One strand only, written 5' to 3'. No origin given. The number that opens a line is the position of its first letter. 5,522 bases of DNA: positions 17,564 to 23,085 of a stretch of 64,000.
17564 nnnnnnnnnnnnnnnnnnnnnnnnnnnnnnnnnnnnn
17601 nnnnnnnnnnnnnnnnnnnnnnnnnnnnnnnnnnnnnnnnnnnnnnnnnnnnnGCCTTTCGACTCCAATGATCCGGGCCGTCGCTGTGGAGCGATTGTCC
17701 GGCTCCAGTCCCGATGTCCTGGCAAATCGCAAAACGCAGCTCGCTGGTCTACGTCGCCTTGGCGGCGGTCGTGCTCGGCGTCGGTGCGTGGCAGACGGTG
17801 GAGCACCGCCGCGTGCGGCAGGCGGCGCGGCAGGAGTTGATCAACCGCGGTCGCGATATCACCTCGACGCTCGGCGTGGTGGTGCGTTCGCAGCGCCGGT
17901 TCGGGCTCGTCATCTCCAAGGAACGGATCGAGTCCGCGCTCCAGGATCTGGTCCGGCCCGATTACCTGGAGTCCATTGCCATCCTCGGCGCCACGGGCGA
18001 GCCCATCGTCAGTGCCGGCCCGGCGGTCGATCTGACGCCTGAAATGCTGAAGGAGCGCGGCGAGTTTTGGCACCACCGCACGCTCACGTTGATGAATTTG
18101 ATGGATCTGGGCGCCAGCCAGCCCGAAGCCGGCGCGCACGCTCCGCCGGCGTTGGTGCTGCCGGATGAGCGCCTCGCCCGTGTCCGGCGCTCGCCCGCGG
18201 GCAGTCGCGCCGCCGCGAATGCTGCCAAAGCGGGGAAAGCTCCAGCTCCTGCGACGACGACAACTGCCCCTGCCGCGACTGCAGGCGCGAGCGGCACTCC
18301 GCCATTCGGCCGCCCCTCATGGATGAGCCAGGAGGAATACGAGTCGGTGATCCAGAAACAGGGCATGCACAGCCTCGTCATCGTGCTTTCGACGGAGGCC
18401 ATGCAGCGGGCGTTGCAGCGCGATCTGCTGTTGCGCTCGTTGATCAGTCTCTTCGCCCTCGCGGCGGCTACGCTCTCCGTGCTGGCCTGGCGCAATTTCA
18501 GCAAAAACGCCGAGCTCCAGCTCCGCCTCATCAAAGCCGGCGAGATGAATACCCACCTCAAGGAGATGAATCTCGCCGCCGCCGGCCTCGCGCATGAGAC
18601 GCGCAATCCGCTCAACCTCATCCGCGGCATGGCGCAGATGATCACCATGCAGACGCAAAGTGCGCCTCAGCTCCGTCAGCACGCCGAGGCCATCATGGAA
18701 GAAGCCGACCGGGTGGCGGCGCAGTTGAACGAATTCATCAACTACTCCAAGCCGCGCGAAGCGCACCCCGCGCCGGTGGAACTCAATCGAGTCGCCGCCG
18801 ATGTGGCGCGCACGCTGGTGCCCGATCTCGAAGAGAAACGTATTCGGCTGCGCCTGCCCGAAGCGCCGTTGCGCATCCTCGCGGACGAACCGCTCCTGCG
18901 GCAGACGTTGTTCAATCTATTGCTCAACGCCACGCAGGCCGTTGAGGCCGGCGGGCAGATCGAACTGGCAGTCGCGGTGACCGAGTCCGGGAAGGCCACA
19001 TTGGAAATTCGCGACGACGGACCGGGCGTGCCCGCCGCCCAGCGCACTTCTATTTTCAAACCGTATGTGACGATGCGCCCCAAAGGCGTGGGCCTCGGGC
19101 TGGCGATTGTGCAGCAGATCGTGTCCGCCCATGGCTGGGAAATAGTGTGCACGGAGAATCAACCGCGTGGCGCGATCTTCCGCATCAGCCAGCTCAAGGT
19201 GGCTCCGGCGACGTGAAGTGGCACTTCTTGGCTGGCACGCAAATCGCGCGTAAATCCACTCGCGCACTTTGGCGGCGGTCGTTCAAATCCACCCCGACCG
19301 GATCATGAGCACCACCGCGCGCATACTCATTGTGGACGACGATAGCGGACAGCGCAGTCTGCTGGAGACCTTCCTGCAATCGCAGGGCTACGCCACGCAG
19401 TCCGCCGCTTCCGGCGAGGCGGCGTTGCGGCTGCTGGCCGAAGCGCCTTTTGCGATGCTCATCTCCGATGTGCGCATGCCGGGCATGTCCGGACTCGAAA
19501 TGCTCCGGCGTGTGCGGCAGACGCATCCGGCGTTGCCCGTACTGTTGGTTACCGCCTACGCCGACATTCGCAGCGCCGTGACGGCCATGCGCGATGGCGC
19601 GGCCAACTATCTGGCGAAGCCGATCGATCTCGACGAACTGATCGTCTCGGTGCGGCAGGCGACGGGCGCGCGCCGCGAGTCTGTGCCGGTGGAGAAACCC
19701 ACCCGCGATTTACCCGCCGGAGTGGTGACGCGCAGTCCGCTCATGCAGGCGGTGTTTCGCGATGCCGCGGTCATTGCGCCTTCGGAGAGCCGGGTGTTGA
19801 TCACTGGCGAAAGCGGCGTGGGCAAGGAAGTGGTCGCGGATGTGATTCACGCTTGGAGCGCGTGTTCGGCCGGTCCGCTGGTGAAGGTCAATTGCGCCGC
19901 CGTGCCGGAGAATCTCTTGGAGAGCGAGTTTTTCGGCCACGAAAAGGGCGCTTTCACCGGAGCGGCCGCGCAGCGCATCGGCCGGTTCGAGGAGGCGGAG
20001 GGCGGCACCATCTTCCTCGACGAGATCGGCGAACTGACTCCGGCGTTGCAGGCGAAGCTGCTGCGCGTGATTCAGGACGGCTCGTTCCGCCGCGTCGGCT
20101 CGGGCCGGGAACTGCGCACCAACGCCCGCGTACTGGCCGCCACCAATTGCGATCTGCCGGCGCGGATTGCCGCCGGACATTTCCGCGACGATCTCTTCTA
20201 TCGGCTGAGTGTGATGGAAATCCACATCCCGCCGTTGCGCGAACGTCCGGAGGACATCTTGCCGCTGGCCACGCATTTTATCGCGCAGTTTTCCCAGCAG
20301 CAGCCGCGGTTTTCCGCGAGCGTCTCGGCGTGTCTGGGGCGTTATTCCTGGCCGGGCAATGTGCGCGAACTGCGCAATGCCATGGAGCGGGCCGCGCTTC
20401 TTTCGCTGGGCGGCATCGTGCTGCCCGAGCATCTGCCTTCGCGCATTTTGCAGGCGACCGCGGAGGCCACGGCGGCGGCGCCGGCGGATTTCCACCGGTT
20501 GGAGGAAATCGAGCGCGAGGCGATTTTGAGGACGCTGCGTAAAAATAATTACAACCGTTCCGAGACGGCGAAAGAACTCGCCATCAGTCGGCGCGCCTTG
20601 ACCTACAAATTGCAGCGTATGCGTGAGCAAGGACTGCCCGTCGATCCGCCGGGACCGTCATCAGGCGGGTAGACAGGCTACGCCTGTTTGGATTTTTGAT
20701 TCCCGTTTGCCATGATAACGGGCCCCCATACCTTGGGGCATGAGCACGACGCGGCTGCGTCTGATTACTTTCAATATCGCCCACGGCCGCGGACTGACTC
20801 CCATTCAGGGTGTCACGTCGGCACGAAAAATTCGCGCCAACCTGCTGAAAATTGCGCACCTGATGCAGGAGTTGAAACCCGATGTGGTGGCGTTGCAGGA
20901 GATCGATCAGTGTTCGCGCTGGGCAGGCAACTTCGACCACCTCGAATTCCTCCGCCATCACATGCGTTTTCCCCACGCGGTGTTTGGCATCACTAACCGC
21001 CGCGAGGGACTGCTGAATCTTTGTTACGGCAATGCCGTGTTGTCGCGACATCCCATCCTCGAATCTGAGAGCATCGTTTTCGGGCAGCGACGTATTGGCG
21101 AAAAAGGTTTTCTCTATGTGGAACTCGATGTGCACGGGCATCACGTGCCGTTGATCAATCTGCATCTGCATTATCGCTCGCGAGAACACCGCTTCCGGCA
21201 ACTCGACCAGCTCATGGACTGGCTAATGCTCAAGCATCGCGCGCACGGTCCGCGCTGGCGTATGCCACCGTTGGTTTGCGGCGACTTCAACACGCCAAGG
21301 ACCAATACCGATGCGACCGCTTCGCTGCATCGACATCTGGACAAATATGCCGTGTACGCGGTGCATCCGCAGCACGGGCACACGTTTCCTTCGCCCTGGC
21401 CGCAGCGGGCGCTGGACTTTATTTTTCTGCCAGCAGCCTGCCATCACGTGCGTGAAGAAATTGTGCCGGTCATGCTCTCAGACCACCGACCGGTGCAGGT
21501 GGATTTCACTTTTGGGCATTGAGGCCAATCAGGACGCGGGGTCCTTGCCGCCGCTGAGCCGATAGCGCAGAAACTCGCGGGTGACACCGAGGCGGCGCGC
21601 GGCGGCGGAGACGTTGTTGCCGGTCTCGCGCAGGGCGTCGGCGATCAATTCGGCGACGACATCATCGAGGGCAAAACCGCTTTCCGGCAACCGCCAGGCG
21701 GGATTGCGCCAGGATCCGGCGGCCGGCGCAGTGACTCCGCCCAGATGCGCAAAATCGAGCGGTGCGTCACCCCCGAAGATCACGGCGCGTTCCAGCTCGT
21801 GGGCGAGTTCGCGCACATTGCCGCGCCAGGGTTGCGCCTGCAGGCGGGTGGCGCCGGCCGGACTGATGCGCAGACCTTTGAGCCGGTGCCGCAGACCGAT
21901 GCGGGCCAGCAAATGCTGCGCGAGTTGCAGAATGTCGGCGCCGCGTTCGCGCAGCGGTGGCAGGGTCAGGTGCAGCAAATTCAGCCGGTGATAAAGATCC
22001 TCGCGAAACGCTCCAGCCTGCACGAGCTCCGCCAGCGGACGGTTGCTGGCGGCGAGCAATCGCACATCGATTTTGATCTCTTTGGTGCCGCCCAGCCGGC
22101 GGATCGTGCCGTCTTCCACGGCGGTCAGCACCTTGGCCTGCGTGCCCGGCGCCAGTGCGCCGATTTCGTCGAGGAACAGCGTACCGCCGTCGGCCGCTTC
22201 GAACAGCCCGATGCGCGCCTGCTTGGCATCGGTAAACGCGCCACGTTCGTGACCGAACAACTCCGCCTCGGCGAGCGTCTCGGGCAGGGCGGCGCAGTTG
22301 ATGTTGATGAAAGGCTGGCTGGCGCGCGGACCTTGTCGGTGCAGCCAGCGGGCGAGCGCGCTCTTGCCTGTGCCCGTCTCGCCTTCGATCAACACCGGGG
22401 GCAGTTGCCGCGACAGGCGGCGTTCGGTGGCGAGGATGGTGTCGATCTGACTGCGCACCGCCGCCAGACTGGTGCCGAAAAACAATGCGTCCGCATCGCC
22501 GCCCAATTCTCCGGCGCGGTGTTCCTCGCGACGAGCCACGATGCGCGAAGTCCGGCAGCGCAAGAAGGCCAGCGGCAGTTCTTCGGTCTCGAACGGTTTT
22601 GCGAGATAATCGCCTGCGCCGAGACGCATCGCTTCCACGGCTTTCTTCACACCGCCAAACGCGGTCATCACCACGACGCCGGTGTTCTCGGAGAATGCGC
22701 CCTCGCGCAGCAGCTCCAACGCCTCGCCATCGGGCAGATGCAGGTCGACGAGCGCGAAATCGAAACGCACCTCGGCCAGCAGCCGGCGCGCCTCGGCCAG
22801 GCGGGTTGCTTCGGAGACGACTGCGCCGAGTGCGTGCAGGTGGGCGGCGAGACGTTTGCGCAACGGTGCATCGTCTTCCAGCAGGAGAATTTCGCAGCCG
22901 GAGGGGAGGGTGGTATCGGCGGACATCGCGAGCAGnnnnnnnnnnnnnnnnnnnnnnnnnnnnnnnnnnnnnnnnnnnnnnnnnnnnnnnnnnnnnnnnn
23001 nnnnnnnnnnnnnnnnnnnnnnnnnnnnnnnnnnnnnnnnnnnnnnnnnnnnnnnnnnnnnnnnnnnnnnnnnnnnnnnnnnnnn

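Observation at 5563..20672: Sigma-54 promoter at the 5' end and a PilS/PilR-type (NtrB/NtrC-like) two-component pair at the 3' end of the same gene array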

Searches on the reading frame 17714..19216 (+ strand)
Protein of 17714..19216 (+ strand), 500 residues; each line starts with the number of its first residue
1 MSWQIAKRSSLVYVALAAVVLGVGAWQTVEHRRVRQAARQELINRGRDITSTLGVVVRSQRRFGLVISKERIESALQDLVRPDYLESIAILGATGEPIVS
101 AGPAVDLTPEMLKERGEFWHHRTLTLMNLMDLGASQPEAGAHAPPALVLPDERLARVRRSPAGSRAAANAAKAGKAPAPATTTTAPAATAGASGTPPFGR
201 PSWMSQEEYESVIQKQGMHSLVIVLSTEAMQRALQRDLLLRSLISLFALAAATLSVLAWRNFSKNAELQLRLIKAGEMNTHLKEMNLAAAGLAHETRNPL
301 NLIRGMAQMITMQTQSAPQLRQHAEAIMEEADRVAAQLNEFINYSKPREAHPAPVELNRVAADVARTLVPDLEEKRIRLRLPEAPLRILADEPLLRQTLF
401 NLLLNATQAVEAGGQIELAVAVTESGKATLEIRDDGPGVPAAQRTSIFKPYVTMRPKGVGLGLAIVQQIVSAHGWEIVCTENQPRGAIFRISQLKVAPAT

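Call 5: search_protein_families(library=pfam, proteins=[window:17714-19216:+], max_evalue=0.01)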
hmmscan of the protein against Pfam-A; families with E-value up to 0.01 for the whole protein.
window:17714-19216:+ (500 aa): 3 families
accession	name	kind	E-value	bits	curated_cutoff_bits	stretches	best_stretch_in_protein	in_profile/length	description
PF02518.31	HATPase_c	-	7.2e-20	71.9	26.4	1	391-495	2-108/111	Histidine kinase-, DNA gyrase B-, and HSP90-like ATPase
PF00512.31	HisKA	-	5.8e-13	49.1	26.9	1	287-348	4-64/66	His Kinase A (phospho-acceptor) domain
PF13581.12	HATPase_c_2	-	0.01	16.3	27.4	0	411-473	51-112/127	Histidine kinase-like ATPase domain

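Call 29: search_protein_families(library=ncbifam, proteins=[window:17714-19216:+], max_evalue=0.001)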
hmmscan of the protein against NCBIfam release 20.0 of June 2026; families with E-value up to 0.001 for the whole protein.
window:17714-19216:+ (500 aa): 74 families (the best 25 are shown)
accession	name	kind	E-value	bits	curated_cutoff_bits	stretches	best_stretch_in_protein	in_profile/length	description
NF007688.0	PRK10364.1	equivalog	1.6e-47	162.3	479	1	218-492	173-448/460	two-component system sensor histidine kinase ZraS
NF008468.0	PRK11360.1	equivalog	1.1e-45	156.1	646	1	288-492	399-605/616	two-component system sensor histidine kinase AtoS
NF010411.0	PRK13837.1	equivalog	9.9e-31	106.5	647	1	216-491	386-671/828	two-component system VirA-like sensor kinase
NF052574.1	HisKinEspCMyxo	equivalog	3.4e-29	101.6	1200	1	252-491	388-633/785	serine histidine kinase EspC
NF008312.0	PRK11100.1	equivalog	5.1e-25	88.2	356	1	291-490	262-469/477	two-component system sensor histidine kinase CreC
NF007004.0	PRK09467.1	equivalog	2.6e-24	85.8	415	1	283-490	230-431/440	two-component system sensor histidine kinase EnvZ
TIGR02956.1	TMAO_torS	equivalog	3e-24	85.2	676.5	1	290-492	469-679/967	TMAO reductase system sensor histidine kinase/response regulator TorS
NF046044.1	PnpS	equivalog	1.3e-23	83.6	400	1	290-491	175-387/390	two-component system histidine kinase PnpS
NF006800.0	PRK09303.1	equivalog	3.9e-23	82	342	1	287-491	153-373/383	histidine kinase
TIGR02966.1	phoR_proteo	equivalog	2.4e-21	76.1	334.2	1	290-491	119-331/333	phosphate regulon sensor histidine kinase PhoR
NF053867.1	SprKinKinDBac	equivalog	3.1e-21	75.4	775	1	286-491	287-493/500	sporulation kinase KinD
NF007793.0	PRK10490.1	equivalog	4e-21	74.8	1123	1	282-492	663-879/895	two-component system sensor histidine kinase KdpD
NF040750.1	tetrathio_HK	equivalog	4.1e-21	75.1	750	1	274-480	331-539/555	tetrathionate respiration histidine kinase TtrS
NF007898.0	PRK10604.1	equivalog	8.4e-21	74.6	478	1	277-492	204-420/433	two-component system sensor histidine kinase RstB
NF008293.1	PRK11073.1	equivalog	4.2e-20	72.3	240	1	289-479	134-332/349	nitrogen regulation protein NR(II)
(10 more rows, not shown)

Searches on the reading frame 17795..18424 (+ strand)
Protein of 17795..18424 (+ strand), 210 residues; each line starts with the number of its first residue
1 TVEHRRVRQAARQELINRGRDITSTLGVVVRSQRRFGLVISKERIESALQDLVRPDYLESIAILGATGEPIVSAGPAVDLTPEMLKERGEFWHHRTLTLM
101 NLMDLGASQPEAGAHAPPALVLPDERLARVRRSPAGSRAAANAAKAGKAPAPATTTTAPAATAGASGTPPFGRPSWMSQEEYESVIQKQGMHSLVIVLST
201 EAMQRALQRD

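Call 76: search_solved_structures(query=window:17795-18424:+, max_evalue=1)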
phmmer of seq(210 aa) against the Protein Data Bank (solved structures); distinct sequences matched with E-value up to 1: 0.

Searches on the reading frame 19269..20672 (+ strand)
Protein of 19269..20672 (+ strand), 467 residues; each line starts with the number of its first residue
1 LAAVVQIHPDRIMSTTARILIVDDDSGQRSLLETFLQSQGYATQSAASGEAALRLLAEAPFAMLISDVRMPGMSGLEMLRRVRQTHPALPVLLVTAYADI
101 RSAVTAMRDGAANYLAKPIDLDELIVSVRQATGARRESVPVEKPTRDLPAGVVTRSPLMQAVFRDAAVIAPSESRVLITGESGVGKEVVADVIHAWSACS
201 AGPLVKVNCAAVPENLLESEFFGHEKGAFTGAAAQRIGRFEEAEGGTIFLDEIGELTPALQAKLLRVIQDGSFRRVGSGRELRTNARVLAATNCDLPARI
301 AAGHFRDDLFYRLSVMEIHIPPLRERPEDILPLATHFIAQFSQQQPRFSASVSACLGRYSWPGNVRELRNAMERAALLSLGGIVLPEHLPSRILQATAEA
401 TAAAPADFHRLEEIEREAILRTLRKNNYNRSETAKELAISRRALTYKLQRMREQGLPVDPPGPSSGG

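Call 5: search_protein_families(library=pfam, proteins=[window:19269-20672:+], max_evalue=0.01)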
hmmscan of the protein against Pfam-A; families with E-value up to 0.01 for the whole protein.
window:19269-20672:+ (467 aa): 9 families
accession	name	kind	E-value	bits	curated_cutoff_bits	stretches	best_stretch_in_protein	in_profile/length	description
PF00158.32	Sigma54_activat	-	6.8e-66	221.5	20.2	1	153-319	2-168/168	Sigma-54 interaction domain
PF00072.30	Response_reg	-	5.2e-30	104.3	30.2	1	19-128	1-110/111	Response regulator receiver domain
PF25601.1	AAA_lid_14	-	4.6e-23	81.3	27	1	324-403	1-84/87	AAA+ ATPase lid domain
PF14532.12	Sigma54_activ_2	-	2e-20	73.9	25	1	154-323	2-138/138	Sigma-54 interaction domain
PF02954.25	HTH_8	-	1.5e-11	44.3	22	1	411-450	2-41/42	Bacterial regulatory protein, Fis family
PF07728.20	AAA_5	-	5.8e-06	26.8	22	1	176-293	2-122/139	AAA domain (dynein-related subfamily)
PF13556.12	HTH_30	-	2.7e-05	24.3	27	1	419-453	4-38/59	PucR C-terminal helix-turn-helix domain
PF06490.17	FleQ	-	0.00014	22.6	22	1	18-100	1-81/108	Flagellar regulatory protein FleQ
PF13518.12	HTH_28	-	0.0035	17.8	25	1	416-456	2-41/52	Helix-turn-helix domain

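Call 29: search_protein_families(library=ncbifam, proteins=[window:19305-20672:+], max_evalue=0.001)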
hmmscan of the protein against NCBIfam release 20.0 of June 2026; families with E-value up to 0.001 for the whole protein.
window:19305-20672:+ (455 aa): 115 families (the best 25 are shown)
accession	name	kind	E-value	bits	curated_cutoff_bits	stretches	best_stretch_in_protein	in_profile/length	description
NF008469.0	PRK11361.1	equivalog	4.2e-139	464.2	714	1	1-438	1-453/461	acetoacetate metabolism transcriptional regulator AtoC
TIGR01818.1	ntrC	equivalog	6.6e-126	420.8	558.6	1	7-417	1-417/463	nitrogen regulation protein NR(I)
NF007689.0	PRK10365.1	equivalog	2.5e-118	395.7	760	1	5-438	6-441/441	sigma-54-dependent response regulator transcription factor ZraR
NF008176.1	PRK10923.1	equivalog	5.7e-105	351.6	620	1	6-415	5-421/469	nitrogen regulation protein NR(I)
NF011695.0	PRK15115.1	equivalog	1.5e-103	346.9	763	1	3-437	5-433/445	two-component system response regulator GlrR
TIGR01817.1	nifA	equivalog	3.5e-103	346.2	528.85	1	120-380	178-441/534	nif-specific transcriptional activator NifA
NF050807.1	TransRegFlbDCaul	equivalog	2e-102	343.4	750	1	6-451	2-450/454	sigma-54-dependent transcriptional regulator FlbD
NF041946.1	LuxO_transreg_Vib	equivalog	2.4e-101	339.8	800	1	10-396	2-395/463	quorum-sensing sigma-54 dependent transcriptional regulator LuxO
TIGR02915.1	PEP_resp_reg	equivalog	7.6e-99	331.5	502.6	1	7-437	1-440/445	PEP-CTERM-box response regulator transcription factor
NF003451.0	PRK05022.1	equivalog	3.2e-95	319.8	476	1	110-438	162-507/512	nitric oxide reductase transcriptional regulator NorR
NF051870.1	NAssimRespRegNtrX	equivalog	1.3e-94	317.6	600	1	6-438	3-449/452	nitrogen assimilation response regulator NtrX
NF038308.1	RNA_repair_RtcR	equivalog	3.4e-94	316.6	650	1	128-436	170-513/530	RNA repair transcriptional activator RtcR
NF041552.1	TF_PrdR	equivalog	1.5e-92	310.8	795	1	138-438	267-575/577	sigma-54 dependent transcriptional regulator PrdR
NF049963.1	RespRegFlgRCampy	domain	2e-83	280.7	750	1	7-438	3-426/429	fla regulon two-component system response regulator FlgR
TIGR02974.1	phageshock_pspF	equivalog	5.8e-81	272.3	443.55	1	143-364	4-230/336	phage shock protein operon transcriptional activator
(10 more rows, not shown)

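Call 75: search_solved_structures(query=window:19305-20672:+, max_evalue=1e-40)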
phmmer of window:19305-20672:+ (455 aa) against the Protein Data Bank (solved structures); distinct sequences matched with E-value up to 1e-40: 34.
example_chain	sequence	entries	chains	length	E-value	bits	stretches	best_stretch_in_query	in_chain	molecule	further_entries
4l4u_A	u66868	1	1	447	5.1e-100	338.9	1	6-442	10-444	Transcriptional regulator (NtrC family)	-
1ny5_A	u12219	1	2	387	9.1e-96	324.9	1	6-371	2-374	transcriptional regulator (NtrC family)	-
3dzd_A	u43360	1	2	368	6.8e-83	282.5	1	6-374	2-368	Transcriptional regulator (NtrC family)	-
1ojl_A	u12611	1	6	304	5.4e-82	279.5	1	141-438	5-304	TRANSCRIPTIONAL REGULATORY PROTEIN ZRAR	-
5ep0_A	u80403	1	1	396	3.7e-81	276.8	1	5-383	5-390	Putative repressor protein luxO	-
9qq6_C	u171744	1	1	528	5.1e-79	269.7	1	91-439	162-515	Nif-specific regulatory protein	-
4ly6_A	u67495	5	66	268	2.2e-71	244.6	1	139-371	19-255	Transcriptional regulator (NtrC family)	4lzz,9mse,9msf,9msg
1ny6_A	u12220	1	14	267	2.2e-71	244.6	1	139-371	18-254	transcriptional regulator (NtrC family)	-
3m0e_A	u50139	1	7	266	1.6e-70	241.7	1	139-371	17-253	Transcriptional regulator (NtrC family)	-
5m7n_A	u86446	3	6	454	2.5e-70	241.1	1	4-438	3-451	Nitrogen assimilation regulatory protein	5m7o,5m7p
8p53_C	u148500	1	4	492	2.5e-67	231.2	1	6-400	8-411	Transcriptional regulator FleQ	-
8pb9_D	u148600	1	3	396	7.3e-67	229.7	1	6-380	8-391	Transcriptional regulator FleQ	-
6jdi_A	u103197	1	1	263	1.1e-65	225.8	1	140-381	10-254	Nitrogen assimilation regulatory protein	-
5exx_A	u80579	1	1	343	3e-65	224.4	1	141-400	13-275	Transcriptional regulator FleQ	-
6j7e_A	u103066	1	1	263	5.6e-65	223.5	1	140-381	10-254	Nitrogen assimilation regulatory protein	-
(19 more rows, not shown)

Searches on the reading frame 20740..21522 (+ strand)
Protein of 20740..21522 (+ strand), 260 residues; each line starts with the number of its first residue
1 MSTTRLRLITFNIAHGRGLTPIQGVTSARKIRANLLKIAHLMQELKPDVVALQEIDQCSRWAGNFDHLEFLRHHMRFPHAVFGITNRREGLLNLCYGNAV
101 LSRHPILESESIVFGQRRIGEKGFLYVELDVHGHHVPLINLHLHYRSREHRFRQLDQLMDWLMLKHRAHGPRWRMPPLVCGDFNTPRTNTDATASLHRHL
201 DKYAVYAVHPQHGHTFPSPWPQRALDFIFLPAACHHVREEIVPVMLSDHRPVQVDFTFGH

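Call 5: search_protein_families(library=pfam, proteins=[window:20740-21522:+], max_evalue=0.01)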
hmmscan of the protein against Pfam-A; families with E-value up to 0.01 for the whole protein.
window:20740-21522:+ (260 aa): 4 families
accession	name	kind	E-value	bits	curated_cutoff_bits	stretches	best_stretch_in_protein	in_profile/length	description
PF03372.29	Exo_endo_phos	-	2.1e-13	51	24.5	1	9-249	1-225/225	Endonuclease/Exonuclease/phosphatase family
PF23226.1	Exo_endo_phos_PGAP2IP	-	2.2e-05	24.3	27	1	32-145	20-127/239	PGAP2IP, C-terminal nuclease-like domain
PF14529.12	Exo_endo_phos_2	-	0.00023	21.5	27.4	1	141-252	3-116/117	Endonuclease-reverse transcriptase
PF22669.2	Exo_endo_phos2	-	0.0004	20.5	27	0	106-185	98-179/288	Endonuclease/Exonuclease/phosphatase family 2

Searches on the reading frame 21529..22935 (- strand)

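Call 29: search_protein_families(library=ncbifam, proteins=[window:21529-22935:-], max_evalue=0.001)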
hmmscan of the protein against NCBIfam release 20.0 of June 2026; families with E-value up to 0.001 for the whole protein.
window:21529-22935:- (468 aa): 88 families (the best 25 are shown)
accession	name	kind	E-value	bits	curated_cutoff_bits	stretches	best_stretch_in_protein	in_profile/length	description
NF008469.0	PRK11361.1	equivalog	3.5e-94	316.1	714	1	15-461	6-452/461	acetoacetate metabolism transcriptional regulator AtoC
TIGR01818.1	ntrC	equivalog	3.4e-89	299.8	558.6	1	16-382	1-361/463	nitrogen regulation protein NR(I)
NF003451.0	PRK05022.1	equivalog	2.1e-83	280.8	476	1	180-454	215-499/512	nitric oxide reductase transcriptional regulator NorR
NF038308.1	RNA_repair_RtcR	equivalog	1.8e-82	277.9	650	1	95-451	122-499/530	RNA repair transcriptional activator RtcR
TIGR02915.1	PEP_resp_reg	equivalog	6e-81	272.5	502.6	1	16-456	1-435/445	PEP-CTERM-box response regulator transcription factor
TIGR01817.1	nifA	equivalog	1.1e-80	271.9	528.85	1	163-391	204-431/534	nif-specific transcriptional activator NifA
NF050807.1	TransRegFlbDCaul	equivalog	2.9e-80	270.4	750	1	177-461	140-436/454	sigma-54-dependent transcriptional regulator FlbD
NF007689.0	PRK10365.1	equivalog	4.3e-78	263.1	760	1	15-461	7-440/441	sigma-54-dependent response regulator transcription factor ZraR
NF041946.1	LuxO_transreg_Vib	equivalog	9.6e-76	255.4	800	1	20-387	3-365/463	quorum-sensing sigma-54 dependent transcriptional regulator LuxO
NF049963.1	RespRegFlgRCampy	domain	1.7e-75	254.5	750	1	16-388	3-367/429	fla regulon two-component system response regulator FlgR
NF008176.1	PRK10923.1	equivalog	6.2e-74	249.3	620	1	16-378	6-361/469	nitrogen regulation protein NR(I)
NF051870.1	NAssimRespRegNtrX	equivalog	6.7e-73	246.1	600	1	15-390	3-371/452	nitrogen assimilation response regulator NtrX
NF011695.0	PRK15115.1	equivalog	8.9e-73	245.5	763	1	14-389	7-369/445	two-component system response regulator GlrR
NF041552.1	TF_PrdR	equivalog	5.2e-70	236.4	795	1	165-460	277-573/577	sigma-54 dependent transcriptional regulator PrdR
NF008085.0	PRK10820.1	equivalog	7.7e-68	229.4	576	1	156-385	205-434/520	transcriptional regulator TyrR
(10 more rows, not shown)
